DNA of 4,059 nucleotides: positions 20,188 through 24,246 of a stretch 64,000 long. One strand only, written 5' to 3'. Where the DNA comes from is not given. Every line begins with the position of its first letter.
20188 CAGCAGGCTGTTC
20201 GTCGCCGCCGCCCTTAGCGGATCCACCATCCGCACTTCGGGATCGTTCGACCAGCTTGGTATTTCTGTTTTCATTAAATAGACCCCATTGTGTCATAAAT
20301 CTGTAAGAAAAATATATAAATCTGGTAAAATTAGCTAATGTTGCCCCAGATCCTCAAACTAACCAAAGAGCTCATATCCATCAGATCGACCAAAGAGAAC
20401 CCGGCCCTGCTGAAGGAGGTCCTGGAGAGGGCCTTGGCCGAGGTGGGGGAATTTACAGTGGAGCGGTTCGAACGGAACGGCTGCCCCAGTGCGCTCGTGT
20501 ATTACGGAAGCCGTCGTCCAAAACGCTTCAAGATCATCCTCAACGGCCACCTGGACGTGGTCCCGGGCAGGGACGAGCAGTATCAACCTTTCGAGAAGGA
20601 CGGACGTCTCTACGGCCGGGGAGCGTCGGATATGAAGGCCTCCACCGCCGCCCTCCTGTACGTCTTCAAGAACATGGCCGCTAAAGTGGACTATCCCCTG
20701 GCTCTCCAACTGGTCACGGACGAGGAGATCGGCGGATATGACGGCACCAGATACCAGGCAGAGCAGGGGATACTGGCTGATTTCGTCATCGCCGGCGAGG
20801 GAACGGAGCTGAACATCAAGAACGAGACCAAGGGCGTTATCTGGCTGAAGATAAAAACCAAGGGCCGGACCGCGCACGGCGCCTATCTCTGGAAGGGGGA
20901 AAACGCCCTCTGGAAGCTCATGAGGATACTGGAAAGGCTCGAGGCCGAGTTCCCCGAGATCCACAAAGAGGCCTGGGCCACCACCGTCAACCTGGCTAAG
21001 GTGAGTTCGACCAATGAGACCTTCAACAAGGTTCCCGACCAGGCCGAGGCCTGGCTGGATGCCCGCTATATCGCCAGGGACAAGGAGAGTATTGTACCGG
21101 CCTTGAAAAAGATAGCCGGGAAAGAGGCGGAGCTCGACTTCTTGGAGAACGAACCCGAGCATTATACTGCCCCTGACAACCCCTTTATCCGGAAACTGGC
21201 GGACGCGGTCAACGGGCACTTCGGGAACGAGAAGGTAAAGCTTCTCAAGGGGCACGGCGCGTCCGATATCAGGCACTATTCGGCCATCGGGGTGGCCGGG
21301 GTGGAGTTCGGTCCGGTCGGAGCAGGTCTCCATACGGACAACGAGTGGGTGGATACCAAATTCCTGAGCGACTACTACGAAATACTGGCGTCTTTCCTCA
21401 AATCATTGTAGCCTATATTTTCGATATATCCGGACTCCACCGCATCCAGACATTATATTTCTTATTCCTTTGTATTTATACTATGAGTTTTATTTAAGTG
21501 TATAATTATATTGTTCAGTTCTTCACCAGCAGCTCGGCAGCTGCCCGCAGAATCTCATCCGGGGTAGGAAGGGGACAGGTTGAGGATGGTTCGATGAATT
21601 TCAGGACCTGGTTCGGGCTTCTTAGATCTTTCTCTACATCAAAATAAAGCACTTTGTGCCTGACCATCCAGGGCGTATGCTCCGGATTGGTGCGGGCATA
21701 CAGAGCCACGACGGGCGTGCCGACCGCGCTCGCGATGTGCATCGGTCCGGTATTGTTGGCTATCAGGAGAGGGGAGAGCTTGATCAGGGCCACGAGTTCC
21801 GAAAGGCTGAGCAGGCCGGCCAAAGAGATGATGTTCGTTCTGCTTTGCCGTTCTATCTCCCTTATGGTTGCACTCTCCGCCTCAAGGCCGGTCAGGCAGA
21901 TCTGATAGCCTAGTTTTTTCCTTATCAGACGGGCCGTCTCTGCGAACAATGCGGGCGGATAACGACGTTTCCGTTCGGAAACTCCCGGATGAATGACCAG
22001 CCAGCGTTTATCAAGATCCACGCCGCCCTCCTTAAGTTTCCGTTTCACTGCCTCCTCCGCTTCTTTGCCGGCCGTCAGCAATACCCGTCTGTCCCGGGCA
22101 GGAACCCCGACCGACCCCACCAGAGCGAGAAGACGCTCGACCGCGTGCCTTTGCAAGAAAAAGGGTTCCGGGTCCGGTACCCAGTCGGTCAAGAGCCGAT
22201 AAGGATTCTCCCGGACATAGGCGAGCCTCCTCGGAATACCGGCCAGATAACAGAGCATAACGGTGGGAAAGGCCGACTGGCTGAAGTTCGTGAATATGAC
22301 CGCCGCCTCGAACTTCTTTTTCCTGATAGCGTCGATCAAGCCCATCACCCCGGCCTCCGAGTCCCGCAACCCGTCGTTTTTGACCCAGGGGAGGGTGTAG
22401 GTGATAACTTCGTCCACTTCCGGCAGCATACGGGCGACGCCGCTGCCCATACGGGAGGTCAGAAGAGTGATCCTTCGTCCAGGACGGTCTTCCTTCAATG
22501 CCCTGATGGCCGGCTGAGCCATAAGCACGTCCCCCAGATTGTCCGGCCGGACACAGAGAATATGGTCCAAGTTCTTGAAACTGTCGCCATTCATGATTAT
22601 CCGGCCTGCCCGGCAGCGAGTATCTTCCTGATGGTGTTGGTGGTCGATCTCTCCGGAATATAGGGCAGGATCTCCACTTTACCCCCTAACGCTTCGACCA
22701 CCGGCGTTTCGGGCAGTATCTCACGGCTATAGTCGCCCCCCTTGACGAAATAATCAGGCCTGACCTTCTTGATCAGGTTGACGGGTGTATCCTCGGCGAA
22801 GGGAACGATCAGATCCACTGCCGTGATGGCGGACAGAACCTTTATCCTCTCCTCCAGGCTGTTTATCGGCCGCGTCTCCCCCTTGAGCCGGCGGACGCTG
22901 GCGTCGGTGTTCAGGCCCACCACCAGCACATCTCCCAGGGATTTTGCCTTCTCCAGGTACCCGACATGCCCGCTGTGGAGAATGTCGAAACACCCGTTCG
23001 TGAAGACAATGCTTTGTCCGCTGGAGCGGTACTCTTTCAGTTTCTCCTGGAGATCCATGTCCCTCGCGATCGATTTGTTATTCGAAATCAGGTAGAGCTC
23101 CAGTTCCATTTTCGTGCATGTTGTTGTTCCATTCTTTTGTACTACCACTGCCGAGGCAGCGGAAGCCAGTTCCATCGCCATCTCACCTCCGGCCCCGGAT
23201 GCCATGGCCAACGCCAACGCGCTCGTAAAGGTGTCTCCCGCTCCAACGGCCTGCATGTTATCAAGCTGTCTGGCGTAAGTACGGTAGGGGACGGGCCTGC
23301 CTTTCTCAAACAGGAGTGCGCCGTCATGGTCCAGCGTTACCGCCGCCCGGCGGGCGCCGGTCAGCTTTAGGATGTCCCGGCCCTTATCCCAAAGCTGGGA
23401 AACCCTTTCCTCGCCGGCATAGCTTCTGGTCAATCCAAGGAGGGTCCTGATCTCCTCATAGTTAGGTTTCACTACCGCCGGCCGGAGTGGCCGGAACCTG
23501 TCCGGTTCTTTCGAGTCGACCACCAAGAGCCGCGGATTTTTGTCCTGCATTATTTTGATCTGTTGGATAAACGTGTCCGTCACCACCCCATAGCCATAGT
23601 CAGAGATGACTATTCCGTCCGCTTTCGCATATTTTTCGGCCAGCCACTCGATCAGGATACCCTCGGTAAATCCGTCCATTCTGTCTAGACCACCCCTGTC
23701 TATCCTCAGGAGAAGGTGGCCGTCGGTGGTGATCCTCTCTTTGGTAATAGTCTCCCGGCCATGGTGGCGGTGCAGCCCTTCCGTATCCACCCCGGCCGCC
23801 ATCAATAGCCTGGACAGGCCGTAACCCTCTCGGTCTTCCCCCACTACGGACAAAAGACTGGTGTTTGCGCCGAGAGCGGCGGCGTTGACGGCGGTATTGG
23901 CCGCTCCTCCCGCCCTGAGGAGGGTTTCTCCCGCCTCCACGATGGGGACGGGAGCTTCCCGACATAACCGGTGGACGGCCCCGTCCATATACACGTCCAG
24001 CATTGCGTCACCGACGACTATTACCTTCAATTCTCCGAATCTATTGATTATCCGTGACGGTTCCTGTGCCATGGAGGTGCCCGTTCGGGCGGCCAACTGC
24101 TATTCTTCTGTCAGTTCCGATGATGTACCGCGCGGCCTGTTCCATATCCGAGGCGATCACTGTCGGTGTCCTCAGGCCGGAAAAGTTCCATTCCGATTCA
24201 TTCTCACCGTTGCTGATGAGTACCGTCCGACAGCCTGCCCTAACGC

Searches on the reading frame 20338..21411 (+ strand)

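Call 103: search_protein_families(library=pfam, proteins=[window:20338-21411:+], max_evalue=0.000001)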
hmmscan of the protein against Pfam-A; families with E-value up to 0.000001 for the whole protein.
window:20338-21411:+ (357 aa): 2 families
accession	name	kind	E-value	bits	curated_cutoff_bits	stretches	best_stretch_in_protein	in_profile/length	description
PF01546.33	Peptidase_M20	-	1.1e-30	107.6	24.6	1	67-355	1-205/206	Peptidase family M20/M25/M40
PF07687.19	M20_dimer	-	2.9e-16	59.8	21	1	163-264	2-103/107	Peptidase dimerisation domain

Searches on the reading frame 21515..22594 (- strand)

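Call 102: search_protein_families(library=pfam, proteins=[window:21515-22594:-], max_evalue=0.000001)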
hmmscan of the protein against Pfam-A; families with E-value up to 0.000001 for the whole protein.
window:21515-22594:- (359 aa): 1 family
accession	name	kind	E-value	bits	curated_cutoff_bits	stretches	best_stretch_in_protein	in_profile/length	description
PF01075.23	Glyco_transf_9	-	2.9e-29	102.6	22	1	86-310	4-221/247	Glycosyltransferase family 9 (heptosyltransferase)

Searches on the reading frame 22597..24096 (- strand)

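Call 26: search_protein_families(library=pfam, proteins=[window:22597-24096:-], max_evalue=0.00001)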
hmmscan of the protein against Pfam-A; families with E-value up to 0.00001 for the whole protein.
window:22597-24096:- (499 aa): 2 families
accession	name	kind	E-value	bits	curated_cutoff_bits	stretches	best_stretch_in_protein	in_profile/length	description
PF00294.29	PfkB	-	1.1e-33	117.3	25.8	1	24-328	3-299/302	pfkB family carbohydrate kinase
PF01467.32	CTP_transf_like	-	3.3e-21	76.3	21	1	365-470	1-102/133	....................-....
